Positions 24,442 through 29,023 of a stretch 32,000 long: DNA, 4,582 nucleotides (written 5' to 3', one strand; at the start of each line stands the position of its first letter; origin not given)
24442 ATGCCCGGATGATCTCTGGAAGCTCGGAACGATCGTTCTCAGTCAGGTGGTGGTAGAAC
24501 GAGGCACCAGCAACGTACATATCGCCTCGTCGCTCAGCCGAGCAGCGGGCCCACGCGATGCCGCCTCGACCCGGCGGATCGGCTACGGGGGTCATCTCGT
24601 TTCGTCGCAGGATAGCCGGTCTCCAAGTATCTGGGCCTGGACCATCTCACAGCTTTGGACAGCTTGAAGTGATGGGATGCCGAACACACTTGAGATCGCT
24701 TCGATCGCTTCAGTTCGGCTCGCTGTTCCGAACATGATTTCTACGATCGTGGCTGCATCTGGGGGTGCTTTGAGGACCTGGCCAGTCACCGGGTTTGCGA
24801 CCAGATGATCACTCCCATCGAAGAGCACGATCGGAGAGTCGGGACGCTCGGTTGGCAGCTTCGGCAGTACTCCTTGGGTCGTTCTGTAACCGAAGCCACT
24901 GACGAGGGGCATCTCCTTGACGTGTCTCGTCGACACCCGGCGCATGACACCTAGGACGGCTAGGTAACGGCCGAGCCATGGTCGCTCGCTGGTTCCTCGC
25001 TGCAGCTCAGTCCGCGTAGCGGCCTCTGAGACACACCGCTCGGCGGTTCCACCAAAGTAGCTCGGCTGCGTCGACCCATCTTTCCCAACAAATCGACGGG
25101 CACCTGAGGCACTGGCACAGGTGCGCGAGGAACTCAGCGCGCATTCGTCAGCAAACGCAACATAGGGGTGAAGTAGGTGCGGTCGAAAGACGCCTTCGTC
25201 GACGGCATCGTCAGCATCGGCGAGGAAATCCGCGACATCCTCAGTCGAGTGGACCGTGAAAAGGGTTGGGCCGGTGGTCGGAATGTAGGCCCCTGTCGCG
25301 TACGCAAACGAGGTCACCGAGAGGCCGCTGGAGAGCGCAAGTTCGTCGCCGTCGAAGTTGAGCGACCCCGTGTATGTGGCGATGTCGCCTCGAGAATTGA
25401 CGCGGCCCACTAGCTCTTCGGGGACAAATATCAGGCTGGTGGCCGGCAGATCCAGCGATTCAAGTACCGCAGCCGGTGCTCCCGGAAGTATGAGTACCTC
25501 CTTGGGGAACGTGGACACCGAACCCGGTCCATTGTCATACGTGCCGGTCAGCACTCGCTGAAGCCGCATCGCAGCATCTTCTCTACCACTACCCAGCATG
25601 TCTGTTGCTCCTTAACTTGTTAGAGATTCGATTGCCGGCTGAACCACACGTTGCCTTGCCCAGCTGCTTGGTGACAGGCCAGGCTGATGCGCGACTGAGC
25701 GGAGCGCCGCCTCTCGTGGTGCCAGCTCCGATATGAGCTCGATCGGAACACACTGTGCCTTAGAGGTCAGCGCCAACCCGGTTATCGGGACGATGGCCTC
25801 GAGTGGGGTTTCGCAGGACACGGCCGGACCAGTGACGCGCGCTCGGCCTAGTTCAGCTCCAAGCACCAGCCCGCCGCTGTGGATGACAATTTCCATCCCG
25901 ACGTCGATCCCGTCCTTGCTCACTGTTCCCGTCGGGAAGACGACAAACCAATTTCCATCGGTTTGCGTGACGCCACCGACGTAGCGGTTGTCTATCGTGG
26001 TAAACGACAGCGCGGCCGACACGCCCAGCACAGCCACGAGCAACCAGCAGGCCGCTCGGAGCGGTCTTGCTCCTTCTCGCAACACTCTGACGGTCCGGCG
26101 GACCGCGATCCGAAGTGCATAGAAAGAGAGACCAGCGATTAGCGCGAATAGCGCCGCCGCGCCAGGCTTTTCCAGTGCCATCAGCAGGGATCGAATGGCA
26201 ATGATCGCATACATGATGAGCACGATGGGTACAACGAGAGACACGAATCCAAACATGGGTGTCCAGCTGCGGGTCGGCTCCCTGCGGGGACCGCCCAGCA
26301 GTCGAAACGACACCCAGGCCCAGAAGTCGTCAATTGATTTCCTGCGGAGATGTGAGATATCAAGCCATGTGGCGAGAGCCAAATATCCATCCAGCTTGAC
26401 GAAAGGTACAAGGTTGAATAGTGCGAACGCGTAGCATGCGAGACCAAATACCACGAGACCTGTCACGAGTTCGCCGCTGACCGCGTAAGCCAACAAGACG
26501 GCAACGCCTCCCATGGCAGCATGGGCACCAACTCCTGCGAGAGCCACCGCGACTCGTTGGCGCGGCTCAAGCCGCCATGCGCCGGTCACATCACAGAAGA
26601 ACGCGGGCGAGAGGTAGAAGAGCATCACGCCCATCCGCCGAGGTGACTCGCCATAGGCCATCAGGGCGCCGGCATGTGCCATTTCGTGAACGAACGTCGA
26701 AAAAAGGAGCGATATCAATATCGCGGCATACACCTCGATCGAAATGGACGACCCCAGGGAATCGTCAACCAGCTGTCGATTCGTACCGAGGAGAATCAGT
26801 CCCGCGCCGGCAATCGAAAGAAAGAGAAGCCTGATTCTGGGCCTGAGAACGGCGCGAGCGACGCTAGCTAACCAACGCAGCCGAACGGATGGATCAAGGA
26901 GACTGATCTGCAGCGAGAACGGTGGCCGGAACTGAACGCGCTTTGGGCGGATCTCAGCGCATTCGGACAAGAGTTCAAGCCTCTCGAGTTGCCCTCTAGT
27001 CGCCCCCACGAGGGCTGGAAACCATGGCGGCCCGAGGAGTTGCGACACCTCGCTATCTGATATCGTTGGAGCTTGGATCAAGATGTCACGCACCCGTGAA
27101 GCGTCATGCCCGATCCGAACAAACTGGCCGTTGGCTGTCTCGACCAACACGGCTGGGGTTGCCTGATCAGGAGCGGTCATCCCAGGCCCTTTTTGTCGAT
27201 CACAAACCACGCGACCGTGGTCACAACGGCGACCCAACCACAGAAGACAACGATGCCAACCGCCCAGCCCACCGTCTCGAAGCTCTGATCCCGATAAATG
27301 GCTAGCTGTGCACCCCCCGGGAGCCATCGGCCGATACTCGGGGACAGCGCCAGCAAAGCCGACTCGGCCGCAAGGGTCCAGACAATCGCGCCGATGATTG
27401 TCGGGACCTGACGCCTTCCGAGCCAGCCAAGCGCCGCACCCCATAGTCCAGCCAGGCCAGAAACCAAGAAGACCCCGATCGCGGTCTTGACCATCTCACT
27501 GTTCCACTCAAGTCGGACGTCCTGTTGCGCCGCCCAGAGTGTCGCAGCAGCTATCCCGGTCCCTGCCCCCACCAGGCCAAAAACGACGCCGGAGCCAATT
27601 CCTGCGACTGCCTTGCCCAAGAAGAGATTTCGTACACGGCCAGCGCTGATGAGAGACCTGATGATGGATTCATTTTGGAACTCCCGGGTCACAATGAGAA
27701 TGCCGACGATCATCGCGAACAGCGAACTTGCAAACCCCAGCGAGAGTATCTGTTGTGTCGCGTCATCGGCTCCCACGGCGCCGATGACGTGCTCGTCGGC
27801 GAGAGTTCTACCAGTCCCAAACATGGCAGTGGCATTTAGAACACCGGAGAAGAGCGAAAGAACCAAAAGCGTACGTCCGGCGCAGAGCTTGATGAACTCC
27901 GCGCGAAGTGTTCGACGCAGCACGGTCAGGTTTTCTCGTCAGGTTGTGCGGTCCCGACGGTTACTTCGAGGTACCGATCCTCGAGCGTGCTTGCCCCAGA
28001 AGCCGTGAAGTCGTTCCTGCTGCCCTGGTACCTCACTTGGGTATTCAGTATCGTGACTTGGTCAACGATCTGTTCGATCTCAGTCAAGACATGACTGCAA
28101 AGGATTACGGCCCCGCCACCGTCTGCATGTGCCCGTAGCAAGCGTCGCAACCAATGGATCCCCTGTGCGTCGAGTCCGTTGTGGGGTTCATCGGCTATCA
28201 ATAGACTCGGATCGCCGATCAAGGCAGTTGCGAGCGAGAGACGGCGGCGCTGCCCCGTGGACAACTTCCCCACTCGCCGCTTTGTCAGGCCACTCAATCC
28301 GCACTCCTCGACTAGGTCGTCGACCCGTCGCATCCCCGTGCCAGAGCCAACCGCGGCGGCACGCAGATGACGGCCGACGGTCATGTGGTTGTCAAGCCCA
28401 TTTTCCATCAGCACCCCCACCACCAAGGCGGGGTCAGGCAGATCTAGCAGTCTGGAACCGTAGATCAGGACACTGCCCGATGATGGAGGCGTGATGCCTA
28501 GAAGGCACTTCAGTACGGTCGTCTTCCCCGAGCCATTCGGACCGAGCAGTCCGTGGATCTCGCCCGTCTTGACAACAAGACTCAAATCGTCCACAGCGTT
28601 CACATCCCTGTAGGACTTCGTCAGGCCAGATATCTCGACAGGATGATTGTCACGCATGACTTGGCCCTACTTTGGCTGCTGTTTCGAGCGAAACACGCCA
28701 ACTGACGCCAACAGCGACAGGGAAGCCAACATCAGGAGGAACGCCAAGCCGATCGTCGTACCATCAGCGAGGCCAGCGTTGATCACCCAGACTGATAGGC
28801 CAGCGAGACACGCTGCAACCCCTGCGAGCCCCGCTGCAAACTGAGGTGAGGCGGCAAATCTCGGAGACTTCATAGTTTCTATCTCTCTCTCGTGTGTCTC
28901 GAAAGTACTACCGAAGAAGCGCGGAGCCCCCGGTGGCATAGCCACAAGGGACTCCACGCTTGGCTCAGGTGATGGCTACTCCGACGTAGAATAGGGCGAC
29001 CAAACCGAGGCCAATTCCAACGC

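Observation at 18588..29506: Eleven-gene daptide-like RiPP operon that additionally carries a translationally coupled YcaO enzyme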

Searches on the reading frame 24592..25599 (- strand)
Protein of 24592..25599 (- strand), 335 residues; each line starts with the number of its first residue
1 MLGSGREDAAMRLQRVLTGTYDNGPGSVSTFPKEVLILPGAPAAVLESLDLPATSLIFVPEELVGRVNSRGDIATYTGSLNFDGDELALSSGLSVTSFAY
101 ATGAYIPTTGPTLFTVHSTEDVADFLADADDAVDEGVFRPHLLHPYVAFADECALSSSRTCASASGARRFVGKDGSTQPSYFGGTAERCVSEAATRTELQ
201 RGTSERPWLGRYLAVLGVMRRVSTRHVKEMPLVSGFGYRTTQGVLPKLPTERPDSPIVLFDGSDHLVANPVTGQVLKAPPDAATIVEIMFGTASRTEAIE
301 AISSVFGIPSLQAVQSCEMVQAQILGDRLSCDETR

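Call 5: search_protein_families(library=pfam, proteins=[window:24592-25599:-], max_evalue=0.01)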
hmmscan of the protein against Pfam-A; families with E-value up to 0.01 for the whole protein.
window:24592-25599:- (335 aa): 0 families

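Call 7: search_protein_families(library=ncbifam, proteins=[window:24592-25599:-], max_evalue=0.01)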
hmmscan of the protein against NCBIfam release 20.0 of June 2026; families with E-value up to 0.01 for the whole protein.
window:24592-25599:- (335 aa): 1 family
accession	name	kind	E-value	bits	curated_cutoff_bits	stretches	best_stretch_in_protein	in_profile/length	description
NF041823.1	daptide_RRE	equivalog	2.1e-47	161.8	150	1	12-303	4-315/331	daptide biosynthesis RiPP recognition protein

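Call 42: find_homologous_proteins(query=window:24592-25599:-, max_evalue=0.001)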
Query window:24592-25599:- (335 aa): 6 proteins with E <= 0.001 among 5884 candidates.
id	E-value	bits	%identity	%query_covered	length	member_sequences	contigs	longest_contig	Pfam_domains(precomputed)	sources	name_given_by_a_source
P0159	8.0e-209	710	97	100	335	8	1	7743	-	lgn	-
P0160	9.1e-175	598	82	100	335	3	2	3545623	-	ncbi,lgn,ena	-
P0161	4.2e-169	580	77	100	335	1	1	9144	-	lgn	-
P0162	1.7e-16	78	37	49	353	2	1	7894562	-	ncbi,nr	ncbi:hypothetical protein HUT18_18130 [Streptomyces sp. NA04227]|nr:hypothetical protein HUT18_18130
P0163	1.8e-12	65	28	74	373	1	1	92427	-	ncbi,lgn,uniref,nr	ncbi:daptide biosynthesis RiPP recognition protein [Frankia sp. R82]|uniref:daptide biosynthesis RiP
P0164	8.2e-8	50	27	70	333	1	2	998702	-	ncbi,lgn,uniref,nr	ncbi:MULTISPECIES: daptide biosynthesis RiPP recognition protein [unclassified Rathayibacter]|uniref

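Call 54: predict_structure(alignment_id=A3)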
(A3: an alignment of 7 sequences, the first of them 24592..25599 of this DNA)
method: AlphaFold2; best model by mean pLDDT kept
length: 335 residues; sequences in the alignment: 7
mean_pLDDT: 54.8   pTM: 0.44
mean pLDDT of the five models: 54.8, 49.7, 48.2, 45.9, 44.4
residues with pLDDT >= 90: 3; 70-90: 67; 50-70: 143; < 50: 122
segments of 3 or more residues with pLDDT < 50: 1-3, 80-118, 137-193, 224-229, 237-239, 327-335
pLDDT, mean of each block of 10 residues (from residue 1): 53 58 57 57 60 67 72 65 33 25 23 41 58 53 36 31 35 37 31 53 64 64 49 53 53 69 69 71 79 78 86 86 55 31
secondary structure, 60 per line:
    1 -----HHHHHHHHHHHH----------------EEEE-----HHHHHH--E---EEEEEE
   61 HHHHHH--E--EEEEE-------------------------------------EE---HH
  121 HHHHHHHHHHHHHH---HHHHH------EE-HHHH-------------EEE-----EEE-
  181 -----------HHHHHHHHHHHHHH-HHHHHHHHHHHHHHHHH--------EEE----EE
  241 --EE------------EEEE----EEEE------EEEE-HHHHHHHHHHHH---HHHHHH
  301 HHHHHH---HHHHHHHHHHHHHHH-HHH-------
elements in order: H6-17 E34-37 H43-48 E55-60 H61-66 E72-76 H119-134 H138-142 H152-155 E169-171 E177-179 H192-205 H207-223 E232-234 E257-260 E265-268 E275-278 H280-291 H295-306 H310-324

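Call 57: fold_search(model_id=the predicted structure, library=pdb)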
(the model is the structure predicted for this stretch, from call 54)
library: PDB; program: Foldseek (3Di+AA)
matches with E <= 10: 530; with E <= 0.001: 0
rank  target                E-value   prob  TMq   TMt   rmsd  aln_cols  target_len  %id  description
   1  5v1v_A                6.9e-02  0.99  0.19  0.62   3.0        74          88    9  TbiB1 in Complex with the TbiA(alpha) Leader Peptide (released 2018-09-05)
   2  5v1u_C                1.2e-01  0.97  0.20  0.62   4.0        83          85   11  TbiB1 in Complex with the TbiA(beta) Leader Peptide (released 2018-09-05)
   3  5v1u_A                1.7e-01  0.97  0.20  0.64   3.4        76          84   10  TbiB1 in Complex with the TbiA(beta) Leader Peptide (released 2018-09-05)
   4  5v1u_B                1.7e-01  0.96  0.19  0.61   3.4        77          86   12  TbiB1 in Complex with the TbiA(beta) Leader Peptide (released 2018-09-05)
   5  5v1u_D                1.8e-01  0.96  0.19  0.63   3.4        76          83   10  TbiB1 in Complex with the TbiA(beta) Leader Peptide (released 2018-09-05)
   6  3cwy                  2.8e-01  0.12  0.12  0.24  14.2       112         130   10  Structure of CagD from H. pylori pathogenicity island crystallized in the presence of Cu(II) ions (released 2008-12-30)
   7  6jx3_B                3.4e-01  0.95  0.19  0.64   3.2        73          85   12  Lasso peptide synthetase B1 complexed with the leader peptide (released 2019-06-26)
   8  2d4y_A                4.2e-01  0.06  0.12  0.10  20.7       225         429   16  Crystal structure of a 49K fragment of HAP1 (FlgK) (released 2006-11-14)
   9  9ocf_A                4.5e-01  0.07  0.09  0.03  15.6       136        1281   11  2.73A cryo-EM structure of the Measles Virus L-P in complex with ERdRp-0519 (released 2025-09-03)
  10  5sxy_MODEL_1_A        6.4e-01  0.77  0.18  0.55   3.3        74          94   11  The solution NMR structure for the PqqD truncation of Methylobacterium extorquens PqqCD representing a functio (released 2017-05-24)
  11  9dus_A                6.4e-01  0.05  0.09  0.04  16.9       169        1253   12  Cryo-EM structure of the Measles Virus polymerase (L) protein in complex with the tetrameric phosphoprotein (P) (released 2025-04-09)
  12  5i4r_E                9.1e-01  0.16  0.10  0.31   6.3        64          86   16  Contact-dependent inhibition system from Escherichia coli NC101 - ternary CdiA/CdiI/EF-Tu complex (trypsin-modified) (released 2017-06-28)
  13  5i4r_A                9.1e-01  0.16  0.10  0.31   6.3        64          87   16  Contact-dependent inhibition system from Escherichia coli NC101 - ternary CdiA/CdiI/EF-Tu complex (trypsin-modified) (released 2017-06-28)
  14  5i4q_A                1.0e+00  0.15  0.10  0.30   6.2        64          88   16  Contact-dependent inhibition system from Escherichia coli NC101 - ternary CdiA/CdiI/EF-Tu complex (domains 2 and 3) (released 2017-06-28)
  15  2c5q_E                1.1e+00  0.08  0.08  0.11  11.6        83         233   16  Crystal structure of yeast YER010Cp (released 2005-11-14)
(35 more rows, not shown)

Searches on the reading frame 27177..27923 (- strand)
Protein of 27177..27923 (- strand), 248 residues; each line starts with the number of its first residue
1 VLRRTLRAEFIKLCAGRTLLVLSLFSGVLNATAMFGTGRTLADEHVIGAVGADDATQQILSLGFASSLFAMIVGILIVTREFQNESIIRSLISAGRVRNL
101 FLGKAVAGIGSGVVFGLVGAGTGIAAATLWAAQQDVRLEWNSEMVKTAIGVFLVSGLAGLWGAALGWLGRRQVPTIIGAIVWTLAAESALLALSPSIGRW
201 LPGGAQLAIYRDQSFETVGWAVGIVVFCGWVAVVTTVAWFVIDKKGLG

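Call 5: search_protein_families(library=pfam, proteins=[window:27177-27923:-], max_evalue=0.01)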
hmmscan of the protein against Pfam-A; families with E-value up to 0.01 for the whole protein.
window:27177-27923:- (248 aa): 1 family
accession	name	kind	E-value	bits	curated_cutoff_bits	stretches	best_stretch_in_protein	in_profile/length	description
PF12730.13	ABC2_membrane_4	-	0.00082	19.8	27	1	6-184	2-177/179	ABC-2 family transporter protein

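Call 7: search_protein_families(library=ncbifam, proteins=[window:27177-27923:-], max_evalue=0.01)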
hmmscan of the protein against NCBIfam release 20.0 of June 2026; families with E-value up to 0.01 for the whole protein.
window:27177-27923:- (248 aa): 0 families

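Call 58: search_protein_families(library=ncbifam, proteins=[window:27177-27923:-], max_evalue=0.001)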
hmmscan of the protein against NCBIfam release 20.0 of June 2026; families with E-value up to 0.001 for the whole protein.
window:27177-27923:- (248 aa): 0 families

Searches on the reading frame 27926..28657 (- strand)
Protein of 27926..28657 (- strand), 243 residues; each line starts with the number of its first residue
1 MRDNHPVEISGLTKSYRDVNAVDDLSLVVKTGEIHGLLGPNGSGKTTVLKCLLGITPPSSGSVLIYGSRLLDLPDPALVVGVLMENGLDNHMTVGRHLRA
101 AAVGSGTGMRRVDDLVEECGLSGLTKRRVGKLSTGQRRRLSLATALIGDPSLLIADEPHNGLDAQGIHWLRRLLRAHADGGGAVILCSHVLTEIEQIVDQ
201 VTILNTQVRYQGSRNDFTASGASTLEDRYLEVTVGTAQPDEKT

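Call 5: search_protein_families(library=pfam, proteins=[window:27926-28657:-], max_evalue=0.01)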
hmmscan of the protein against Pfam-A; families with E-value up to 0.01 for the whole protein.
window:27926-28657:- (243 aa): 5 families
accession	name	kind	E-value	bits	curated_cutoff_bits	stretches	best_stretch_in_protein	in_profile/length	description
PF00005.33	ABC_tran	-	3.6e-29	102.5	25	1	23-160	2-137/137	ABC transporter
PF13304.12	AAA_21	-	9.2e-13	49.3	27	2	117-189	223-298/304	AAA domain, putative AbiEii toxin, Type IV TA system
PF13401.12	AAA_22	-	0.00013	22.7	27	1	37-187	10-121/130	AAA domain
PF13476.12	AAA_23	-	0.0035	18.4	27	1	37-53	24-40/201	AAA domain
PF02463.25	SMC_N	-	0.0044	16.9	40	0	33-52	25-44/220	RecF/RecN/SMC N terminal domain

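Call 58: search_protein_families(library=ncbifam, proteins=[window:27926-28657:-], max_evalue=0.001)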
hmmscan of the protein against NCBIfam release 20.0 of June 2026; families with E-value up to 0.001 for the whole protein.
window:27926-28657:- (243 aa): 185 families (the best 25 are shown)
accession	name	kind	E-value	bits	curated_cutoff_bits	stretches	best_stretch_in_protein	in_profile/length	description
TIGR03740.1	galliderm_ABC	subfamily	1.4e-45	155.7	309.75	1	8-215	2-209/223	lantibiotic protection ABC transporter ATP-binding subunit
TIGR01188.1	drrA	subfamily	3.7e-40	138.1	312.45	1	14-206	1-199/302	daunorubicin resistance ABC transporter, ATP-binding protein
TIGR03522.1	GldA_ABC_ATP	equivalog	1.2e-37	130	402.6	1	7-206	3-207/301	gliding motility-associated ABC transporter ATP-binding subunit GldA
NF010060.0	PRK13537.1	equivalog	1.8e-37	128.9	521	1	5-206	14-221/314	nodulation factor ABC transporter ATP-binding protein NodI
TIGR03864.1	PQQ_ABC_ATP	hypoth_equivalog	5.3e-36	124.2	302.25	1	7-233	2-236/236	ABC transporter, ATP-binding subunit, PQQ-dependent alcohol dehydrogenase system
NF010059.0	PRK13536.1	equivalog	1.8e-35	122.3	549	1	6-209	43-252/342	nodulation factor ABC transporter ATP-binding protein NodI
TIGR01288.1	nodI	equivalog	7.8e-34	117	424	1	7-209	5-213/303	nodulation factor ABC transporter ATP-binding protein NodI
TIGR00968.1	3a0106s01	subfamily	8.7e-31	107.3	342.75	1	8-223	2-224/237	sulfate ABC transporter ATP-binding protein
NF010061.0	PRK13538.1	equivalog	9.1e-31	107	195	1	9-201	8-204/211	cytochrome c biogenesis heme-transporting ATPase CcmA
TIGR01189.1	ccmA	equivalog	1e-30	106.9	131.6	1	17-196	11-192/198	heme ABC exporter ATP-binding protein CcmA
TIGR04406.1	LPS_export_lptB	equivalog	1.2e-30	106.6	240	1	8-219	3-224/239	LPS export ABC transporter ATP-binding protein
NF040873.1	AztA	equivalog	1.3e-30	106.4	220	1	16-202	2-190/191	zinc ABC transporter ATP-binding protein AztA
NF053840.1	MnTportMntADein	equivalog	4e-30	105.1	400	1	7-215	2-217/240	manganese ABC transporter ATP-binding protein MntA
NF033858.1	ABC2_perm_RbbA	equivalog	1.9e-29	102.2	1050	2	5-69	265-329/909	ribosome-associated ATPase/putative transporter RbbA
TIGR03771.1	anch_rpt_ABC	equivalog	3.1e-28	99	268.8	2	109-217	91-199/223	anchored repeat-type ABC transporter ATP-binding subunit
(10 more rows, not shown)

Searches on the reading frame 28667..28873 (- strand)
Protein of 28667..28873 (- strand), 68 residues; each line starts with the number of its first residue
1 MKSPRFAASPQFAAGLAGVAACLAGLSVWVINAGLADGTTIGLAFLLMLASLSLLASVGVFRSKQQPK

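Call 22: search_protein_families(library=pfam, proteins=[window:28667-28873:-], max_evalue=0.01)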
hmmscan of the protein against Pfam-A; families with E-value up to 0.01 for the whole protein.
window:28667-28873:- (68 aa): 0 families

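Call 58: search_protein_families(library=ncbifam, proteins=[window:28667-28873:-], max_evalue=0.001)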
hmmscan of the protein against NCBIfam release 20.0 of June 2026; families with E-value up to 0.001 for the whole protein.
window:28667-28873:- (68 aa): 0 families
